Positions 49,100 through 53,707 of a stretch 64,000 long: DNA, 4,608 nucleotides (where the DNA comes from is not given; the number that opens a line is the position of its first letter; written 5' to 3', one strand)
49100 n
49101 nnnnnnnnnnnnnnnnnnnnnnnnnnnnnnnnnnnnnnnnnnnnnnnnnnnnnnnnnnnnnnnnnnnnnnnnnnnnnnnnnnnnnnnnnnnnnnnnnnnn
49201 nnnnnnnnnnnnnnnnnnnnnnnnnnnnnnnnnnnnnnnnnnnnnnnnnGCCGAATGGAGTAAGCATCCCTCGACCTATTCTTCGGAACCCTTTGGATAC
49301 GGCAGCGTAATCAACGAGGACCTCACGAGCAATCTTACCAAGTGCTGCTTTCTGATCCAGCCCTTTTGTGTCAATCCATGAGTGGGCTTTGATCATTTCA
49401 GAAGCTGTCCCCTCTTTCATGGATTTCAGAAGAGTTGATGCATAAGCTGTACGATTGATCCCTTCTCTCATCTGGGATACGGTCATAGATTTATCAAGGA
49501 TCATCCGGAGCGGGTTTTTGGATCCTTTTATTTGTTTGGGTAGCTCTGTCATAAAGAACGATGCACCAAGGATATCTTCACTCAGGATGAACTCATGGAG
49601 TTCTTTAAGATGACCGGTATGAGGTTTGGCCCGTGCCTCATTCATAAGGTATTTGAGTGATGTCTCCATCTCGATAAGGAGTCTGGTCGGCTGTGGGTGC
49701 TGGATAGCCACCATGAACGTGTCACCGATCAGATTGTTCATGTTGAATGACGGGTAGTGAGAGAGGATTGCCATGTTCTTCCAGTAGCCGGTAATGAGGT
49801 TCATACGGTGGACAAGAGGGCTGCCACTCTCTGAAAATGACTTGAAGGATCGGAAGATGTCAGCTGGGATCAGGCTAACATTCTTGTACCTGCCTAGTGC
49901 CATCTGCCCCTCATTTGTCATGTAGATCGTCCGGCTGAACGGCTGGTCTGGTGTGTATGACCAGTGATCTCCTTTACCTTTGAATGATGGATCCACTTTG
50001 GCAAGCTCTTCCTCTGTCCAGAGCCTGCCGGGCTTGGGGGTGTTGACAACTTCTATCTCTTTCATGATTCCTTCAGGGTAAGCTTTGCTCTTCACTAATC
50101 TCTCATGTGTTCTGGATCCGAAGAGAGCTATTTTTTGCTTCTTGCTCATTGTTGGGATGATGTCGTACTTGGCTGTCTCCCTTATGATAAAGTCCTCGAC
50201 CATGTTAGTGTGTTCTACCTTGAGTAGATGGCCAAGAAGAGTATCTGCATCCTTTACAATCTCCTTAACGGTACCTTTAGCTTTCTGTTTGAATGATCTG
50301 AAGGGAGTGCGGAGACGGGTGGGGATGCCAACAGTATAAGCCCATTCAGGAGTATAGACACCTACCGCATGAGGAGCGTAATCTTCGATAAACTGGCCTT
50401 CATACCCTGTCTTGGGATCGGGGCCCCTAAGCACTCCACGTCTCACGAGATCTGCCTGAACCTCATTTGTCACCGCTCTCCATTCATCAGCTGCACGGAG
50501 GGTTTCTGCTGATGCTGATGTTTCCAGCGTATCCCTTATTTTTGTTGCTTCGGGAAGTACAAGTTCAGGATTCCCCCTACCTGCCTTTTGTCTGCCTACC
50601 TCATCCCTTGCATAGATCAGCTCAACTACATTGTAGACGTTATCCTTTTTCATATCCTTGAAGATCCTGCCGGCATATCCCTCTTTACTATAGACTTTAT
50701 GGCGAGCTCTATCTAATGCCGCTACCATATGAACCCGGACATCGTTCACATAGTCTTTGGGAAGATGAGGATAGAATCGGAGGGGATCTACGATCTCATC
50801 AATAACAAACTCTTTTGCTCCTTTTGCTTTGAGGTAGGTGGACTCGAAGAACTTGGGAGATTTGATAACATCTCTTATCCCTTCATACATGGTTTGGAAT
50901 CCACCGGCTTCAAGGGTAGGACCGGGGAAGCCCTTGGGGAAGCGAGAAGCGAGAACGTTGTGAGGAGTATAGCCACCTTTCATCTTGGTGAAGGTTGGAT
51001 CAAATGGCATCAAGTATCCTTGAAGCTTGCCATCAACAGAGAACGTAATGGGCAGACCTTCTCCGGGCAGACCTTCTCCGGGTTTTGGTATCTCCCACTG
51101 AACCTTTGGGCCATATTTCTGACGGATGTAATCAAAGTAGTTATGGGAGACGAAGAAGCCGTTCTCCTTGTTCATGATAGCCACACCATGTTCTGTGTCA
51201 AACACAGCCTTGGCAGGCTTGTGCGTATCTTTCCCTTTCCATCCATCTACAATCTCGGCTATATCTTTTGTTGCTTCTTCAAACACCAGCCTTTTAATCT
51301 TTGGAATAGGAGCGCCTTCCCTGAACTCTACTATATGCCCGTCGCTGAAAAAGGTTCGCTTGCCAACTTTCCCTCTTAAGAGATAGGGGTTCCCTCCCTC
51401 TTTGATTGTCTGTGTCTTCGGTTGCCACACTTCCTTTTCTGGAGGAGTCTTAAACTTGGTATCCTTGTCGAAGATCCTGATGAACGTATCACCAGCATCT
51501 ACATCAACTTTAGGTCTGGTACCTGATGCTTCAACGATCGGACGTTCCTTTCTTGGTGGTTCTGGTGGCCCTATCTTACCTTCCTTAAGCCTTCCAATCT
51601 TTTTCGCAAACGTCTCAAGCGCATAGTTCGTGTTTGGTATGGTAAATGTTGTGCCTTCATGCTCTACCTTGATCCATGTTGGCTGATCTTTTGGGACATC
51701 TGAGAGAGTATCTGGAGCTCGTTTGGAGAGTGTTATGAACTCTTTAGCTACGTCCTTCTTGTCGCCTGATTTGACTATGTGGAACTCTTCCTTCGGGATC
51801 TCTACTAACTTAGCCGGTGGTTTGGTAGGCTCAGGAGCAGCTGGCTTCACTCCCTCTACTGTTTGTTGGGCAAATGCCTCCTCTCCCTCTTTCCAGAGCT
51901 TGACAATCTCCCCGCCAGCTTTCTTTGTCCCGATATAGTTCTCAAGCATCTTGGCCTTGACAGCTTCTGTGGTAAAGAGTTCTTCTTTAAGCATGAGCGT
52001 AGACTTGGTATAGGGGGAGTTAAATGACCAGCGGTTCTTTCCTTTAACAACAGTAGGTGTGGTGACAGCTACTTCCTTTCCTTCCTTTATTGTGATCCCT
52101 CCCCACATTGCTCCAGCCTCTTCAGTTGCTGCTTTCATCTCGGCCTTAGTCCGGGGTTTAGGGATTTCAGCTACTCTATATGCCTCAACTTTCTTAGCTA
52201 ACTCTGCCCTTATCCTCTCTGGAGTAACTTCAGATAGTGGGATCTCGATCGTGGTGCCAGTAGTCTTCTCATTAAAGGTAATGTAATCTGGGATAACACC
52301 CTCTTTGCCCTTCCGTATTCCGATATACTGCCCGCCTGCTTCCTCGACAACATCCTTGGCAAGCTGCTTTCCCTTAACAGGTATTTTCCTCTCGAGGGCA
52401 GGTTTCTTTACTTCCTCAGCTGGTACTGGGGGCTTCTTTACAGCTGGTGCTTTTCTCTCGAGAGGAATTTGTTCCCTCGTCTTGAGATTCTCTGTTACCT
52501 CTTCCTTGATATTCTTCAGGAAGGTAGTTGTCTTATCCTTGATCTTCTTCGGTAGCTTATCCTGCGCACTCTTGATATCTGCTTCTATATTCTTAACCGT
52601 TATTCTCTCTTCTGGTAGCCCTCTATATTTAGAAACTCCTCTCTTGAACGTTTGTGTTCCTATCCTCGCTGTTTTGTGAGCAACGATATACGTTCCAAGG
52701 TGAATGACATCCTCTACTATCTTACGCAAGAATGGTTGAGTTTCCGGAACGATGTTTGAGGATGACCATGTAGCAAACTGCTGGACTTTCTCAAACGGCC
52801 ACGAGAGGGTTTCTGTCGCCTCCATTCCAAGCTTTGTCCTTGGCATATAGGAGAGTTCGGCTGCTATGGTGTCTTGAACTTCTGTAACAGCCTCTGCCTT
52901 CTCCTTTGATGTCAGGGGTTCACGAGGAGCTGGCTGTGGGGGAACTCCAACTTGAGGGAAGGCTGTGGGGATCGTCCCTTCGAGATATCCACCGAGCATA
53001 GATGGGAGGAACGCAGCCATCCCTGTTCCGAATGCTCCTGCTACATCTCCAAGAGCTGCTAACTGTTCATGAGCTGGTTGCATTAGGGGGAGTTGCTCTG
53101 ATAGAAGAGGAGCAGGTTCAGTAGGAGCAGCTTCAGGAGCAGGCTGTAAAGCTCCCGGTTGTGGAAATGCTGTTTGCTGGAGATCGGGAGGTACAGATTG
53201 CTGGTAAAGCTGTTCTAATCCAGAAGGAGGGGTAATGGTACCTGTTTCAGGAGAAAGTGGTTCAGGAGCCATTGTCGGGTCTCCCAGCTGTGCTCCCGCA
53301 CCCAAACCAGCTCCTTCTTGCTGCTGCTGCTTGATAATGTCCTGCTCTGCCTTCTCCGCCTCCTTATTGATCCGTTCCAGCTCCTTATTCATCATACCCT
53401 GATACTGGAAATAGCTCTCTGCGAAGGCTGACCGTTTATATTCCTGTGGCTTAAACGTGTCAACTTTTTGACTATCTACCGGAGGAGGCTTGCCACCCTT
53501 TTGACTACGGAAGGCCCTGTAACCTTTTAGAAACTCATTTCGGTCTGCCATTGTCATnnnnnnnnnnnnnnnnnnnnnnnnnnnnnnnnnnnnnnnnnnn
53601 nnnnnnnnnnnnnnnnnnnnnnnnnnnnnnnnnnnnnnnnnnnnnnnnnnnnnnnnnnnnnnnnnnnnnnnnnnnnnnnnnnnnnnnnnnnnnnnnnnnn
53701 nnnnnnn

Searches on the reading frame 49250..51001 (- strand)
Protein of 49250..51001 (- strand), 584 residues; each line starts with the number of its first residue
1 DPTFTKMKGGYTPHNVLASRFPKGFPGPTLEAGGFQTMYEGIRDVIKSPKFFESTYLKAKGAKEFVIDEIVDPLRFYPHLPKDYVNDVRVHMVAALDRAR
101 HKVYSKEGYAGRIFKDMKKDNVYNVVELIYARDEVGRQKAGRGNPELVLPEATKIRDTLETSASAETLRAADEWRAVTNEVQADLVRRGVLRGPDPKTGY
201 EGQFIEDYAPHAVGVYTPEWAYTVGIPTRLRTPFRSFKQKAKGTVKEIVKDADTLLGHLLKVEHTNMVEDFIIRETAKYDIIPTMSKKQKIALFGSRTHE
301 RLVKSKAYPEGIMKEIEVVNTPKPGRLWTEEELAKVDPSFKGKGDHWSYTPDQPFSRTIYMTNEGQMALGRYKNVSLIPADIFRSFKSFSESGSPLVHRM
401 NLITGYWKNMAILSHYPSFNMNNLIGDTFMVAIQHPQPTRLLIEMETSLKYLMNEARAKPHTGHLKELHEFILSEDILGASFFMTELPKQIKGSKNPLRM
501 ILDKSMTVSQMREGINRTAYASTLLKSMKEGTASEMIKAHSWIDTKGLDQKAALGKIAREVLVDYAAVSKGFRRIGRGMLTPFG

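Call 107: search_protein_families(library=phrogs, proteins=[window:49250-51001:-], max_evalue=1)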
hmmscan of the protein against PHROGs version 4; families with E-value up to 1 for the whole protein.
window:49250-51001:- (584 aa): 1 family
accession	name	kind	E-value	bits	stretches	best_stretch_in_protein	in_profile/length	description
phrog_9609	-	unknown function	0.38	12.1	1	71-94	18-41/53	-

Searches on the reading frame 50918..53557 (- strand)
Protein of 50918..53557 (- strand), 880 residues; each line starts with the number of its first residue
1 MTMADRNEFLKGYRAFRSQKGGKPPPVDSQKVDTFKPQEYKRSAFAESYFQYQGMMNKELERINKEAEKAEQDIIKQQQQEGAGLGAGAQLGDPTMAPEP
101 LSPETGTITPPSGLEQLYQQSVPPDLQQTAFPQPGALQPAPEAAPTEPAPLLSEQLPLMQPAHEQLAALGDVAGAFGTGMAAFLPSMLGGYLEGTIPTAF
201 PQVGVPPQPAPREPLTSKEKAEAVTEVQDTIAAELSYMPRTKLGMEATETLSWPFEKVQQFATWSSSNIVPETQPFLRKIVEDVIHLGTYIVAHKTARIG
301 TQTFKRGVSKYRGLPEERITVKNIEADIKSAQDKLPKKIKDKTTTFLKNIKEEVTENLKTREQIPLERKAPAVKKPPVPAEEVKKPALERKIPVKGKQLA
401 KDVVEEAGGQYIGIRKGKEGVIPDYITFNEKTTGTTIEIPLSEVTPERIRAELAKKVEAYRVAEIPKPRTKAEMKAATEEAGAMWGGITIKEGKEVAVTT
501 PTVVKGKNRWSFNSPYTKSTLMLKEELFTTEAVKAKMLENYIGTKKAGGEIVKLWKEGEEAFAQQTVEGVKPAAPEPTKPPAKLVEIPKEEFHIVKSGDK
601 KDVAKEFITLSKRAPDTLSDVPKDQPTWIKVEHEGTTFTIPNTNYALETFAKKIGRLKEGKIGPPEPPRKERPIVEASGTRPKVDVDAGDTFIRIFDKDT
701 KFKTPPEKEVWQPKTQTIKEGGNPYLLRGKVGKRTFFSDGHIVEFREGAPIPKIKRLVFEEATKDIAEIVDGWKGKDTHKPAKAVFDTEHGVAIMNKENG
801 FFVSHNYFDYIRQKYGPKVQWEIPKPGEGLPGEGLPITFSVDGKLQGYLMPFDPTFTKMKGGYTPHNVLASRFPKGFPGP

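Call 107: search_protein_families(library=phrogs, proteins=[window:50918-53557:-], max_evalue=1)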
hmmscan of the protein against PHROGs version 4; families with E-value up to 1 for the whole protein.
window:50918-53557:- (880 aa): 2 families
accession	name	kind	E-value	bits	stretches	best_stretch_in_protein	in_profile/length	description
phrog_9939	-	unknown function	0.16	13.5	1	40-90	35-88/95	-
phrog_9981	-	unknown function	0.25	12.2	1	611-644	17-50/60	-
